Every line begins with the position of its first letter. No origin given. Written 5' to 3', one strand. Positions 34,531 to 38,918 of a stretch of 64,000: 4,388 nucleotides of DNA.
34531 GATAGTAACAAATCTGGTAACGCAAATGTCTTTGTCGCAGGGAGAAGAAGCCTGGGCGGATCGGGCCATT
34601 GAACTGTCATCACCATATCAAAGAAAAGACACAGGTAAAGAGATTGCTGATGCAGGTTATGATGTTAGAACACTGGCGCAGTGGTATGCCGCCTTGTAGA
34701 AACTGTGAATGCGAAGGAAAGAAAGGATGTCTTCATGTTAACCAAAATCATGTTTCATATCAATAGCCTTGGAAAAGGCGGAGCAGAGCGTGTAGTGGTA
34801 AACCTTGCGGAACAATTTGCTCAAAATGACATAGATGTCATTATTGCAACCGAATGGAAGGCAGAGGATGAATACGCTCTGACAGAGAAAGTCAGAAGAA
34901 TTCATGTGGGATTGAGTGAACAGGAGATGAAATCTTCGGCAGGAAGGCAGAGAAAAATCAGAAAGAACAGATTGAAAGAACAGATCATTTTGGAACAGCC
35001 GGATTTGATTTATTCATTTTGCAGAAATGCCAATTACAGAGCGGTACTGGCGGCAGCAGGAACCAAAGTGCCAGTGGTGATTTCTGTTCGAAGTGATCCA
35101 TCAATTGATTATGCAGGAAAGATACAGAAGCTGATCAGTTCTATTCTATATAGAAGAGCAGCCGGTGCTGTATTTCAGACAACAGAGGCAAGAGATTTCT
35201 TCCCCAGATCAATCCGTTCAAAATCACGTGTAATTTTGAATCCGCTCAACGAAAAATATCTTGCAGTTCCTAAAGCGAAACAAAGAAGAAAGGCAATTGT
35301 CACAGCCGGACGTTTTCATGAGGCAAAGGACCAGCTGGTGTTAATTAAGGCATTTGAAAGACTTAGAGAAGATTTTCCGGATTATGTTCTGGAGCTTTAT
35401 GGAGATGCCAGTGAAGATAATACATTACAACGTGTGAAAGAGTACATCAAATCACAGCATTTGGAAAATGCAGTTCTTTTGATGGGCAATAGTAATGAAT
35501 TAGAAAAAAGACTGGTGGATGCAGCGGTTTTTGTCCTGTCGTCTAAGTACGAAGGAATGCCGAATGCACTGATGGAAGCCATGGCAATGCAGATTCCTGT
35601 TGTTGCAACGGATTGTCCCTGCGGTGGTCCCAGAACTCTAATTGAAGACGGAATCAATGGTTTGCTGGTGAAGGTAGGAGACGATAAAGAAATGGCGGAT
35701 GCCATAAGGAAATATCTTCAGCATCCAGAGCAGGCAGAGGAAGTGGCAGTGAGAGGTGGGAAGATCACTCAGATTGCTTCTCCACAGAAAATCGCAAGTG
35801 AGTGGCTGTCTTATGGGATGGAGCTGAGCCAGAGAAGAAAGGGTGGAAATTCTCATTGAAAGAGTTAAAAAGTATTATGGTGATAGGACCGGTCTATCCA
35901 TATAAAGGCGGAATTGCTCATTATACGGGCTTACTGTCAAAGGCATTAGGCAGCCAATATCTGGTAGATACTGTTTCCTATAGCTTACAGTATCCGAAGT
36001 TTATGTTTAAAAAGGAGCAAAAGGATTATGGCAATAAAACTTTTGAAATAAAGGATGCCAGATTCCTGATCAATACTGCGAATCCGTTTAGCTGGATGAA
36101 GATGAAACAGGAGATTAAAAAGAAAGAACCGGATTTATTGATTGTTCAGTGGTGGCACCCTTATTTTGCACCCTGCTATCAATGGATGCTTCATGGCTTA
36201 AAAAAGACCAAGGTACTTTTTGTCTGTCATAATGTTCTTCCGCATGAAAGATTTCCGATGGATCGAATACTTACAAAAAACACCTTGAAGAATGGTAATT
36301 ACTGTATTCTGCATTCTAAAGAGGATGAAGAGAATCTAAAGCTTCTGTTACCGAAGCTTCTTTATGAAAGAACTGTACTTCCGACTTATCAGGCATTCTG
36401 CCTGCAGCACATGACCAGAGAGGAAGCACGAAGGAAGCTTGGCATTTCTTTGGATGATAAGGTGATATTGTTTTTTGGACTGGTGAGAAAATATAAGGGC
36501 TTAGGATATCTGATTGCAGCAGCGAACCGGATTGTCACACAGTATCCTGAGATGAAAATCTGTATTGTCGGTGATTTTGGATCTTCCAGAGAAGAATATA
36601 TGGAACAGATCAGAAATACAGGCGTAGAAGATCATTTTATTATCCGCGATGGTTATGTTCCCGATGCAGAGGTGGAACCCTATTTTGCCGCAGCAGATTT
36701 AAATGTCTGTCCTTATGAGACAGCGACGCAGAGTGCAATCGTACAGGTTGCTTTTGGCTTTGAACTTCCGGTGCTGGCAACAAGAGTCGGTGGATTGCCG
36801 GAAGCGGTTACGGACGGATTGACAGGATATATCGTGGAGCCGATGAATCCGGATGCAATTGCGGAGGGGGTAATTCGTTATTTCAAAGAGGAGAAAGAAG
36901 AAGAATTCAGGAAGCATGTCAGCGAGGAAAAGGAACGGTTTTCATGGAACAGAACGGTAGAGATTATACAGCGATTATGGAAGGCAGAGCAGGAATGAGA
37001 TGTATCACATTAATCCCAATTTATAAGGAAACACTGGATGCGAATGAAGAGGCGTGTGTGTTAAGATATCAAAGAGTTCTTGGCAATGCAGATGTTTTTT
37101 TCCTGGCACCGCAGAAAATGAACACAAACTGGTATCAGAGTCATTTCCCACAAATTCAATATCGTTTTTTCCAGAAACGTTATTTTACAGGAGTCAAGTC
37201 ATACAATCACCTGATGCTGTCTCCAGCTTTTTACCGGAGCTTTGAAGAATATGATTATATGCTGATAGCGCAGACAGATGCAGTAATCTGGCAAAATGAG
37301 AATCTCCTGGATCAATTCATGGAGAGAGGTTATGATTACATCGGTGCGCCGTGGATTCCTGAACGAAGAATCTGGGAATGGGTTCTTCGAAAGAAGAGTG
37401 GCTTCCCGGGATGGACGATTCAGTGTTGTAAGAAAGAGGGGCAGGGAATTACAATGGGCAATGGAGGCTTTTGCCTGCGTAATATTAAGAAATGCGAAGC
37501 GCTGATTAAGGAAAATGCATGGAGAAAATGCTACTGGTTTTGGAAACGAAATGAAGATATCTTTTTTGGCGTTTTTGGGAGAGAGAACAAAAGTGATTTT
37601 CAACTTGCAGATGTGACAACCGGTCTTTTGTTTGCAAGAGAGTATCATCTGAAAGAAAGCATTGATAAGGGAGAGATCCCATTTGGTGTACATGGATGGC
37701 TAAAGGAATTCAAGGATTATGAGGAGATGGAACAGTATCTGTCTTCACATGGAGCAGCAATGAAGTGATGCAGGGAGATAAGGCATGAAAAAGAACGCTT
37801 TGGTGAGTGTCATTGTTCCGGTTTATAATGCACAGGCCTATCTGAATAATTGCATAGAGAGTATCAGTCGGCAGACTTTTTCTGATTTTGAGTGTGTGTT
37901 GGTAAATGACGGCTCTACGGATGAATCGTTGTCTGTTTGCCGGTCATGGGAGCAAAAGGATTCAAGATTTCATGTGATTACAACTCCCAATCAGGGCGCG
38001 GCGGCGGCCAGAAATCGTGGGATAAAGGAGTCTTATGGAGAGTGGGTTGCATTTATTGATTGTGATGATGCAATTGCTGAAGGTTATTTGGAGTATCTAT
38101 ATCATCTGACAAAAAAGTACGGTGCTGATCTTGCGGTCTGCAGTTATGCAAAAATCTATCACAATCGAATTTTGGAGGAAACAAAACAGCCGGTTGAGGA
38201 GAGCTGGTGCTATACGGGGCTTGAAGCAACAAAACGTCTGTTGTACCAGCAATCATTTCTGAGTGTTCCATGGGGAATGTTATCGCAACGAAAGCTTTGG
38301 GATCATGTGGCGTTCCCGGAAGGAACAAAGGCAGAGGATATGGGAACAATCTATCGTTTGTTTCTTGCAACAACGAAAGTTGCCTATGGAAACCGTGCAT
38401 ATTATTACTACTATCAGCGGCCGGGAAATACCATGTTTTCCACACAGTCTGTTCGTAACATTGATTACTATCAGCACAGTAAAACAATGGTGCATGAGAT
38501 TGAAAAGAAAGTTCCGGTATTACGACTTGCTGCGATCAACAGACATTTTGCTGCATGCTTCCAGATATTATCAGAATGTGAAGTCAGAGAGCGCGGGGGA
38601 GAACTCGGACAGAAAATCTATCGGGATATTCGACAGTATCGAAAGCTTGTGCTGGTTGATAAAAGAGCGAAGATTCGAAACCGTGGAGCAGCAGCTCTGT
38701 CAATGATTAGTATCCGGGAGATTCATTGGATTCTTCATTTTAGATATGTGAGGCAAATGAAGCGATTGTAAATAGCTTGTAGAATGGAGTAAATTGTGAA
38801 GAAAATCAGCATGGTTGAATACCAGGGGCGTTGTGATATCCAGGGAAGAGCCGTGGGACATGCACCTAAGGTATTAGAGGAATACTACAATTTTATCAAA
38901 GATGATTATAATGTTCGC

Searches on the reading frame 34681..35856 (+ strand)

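Call 67: search_protein_families(library=ncbifam, proteins=[window:34681-35856:+], max_evalue=1e-20)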
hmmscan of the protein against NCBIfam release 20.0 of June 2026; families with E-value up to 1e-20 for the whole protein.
window:34681-35856:+ (392 aa): 7 families
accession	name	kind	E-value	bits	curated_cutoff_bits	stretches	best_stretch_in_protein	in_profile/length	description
NF050056.1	ProtGlycPglH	equivalog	5e-33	114.6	600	1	22-379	2-350/354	GalNAc-alpha-(1->4)-GalNAc-alpha-(1->3)-diNAcBac-PP-undecaprenol alpha-1,4-N-acetyl-D-galactosaminyltransferase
NF041876.1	EPS_EpsE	equivalog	3.3e-30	105.6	400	1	192-359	203-372/389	exopolysaccharide biosynthesis GT4 family glycosyltransferase EpsE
NF050063.1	ProtGlycPglJ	equivalog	7.3e-30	104.4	500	1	21-354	2-338/363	N-acetylgalactosamine-N,N'-diacetylbacillosaminyl-diphospho-undecaprenol 4-alpha-N-acetylgalactosaminyltransferase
TIGR03088.1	stp2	hypoth_equivalog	4.4e-28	98.4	409.05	1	197-358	188-348/374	TIGR03088 family PEP-CTERM/XrtA system glycosyltransferase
NF007396.0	PRK09922.1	equivalog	3.4e-26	92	385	1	21-358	3-336/361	lipopolysaccharide 1,6-galactosyltransferase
NF047880.1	glyco_SdgA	exception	2.1e-25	89.2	800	1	110-375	219-483/488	serine-aspartate repeat adhesin O-glycosyltransferase SdgA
NF047881.1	glyco_SdgB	exception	1.9e-23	82.9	800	1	196-375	314-489/496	serine-aspartate repeat adhesin O-glycosyltransferase SdgB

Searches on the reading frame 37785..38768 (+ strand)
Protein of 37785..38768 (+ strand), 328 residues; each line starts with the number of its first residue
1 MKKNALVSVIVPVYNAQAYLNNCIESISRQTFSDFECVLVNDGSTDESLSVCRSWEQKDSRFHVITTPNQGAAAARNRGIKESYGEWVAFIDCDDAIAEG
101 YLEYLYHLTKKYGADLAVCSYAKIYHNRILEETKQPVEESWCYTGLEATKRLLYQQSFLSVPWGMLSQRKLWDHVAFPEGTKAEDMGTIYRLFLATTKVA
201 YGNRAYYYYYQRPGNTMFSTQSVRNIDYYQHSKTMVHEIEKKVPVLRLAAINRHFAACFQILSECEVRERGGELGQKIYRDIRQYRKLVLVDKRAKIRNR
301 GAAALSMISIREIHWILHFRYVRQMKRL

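Call 67: search_protein_families(library=ncbifam, proteins=[window:37785-38768:+], max_evalue=1e-20)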
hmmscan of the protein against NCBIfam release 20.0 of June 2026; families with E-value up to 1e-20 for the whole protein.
window:37785-38768:+ (328 aa): 3 families
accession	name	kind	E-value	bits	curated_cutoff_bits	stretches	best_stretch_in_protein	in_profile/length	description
NF007482.0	PRK10073.1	equivalog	1.3e-38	132.9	423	1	2-266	3-264/334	glycosyltransferase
NF047683.1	TeichurnBiosyTuaG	equivalog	3.3e-26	92.4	400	1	2-127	3-129/252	teichuronic acid biosynthesis protein TuaG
NF041875.1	EPS_EpsD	equivalog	2.9e-23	82.8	370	1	7-103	1-98/325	exopolysaccharide biosynthesis glycosyltransferase EpsD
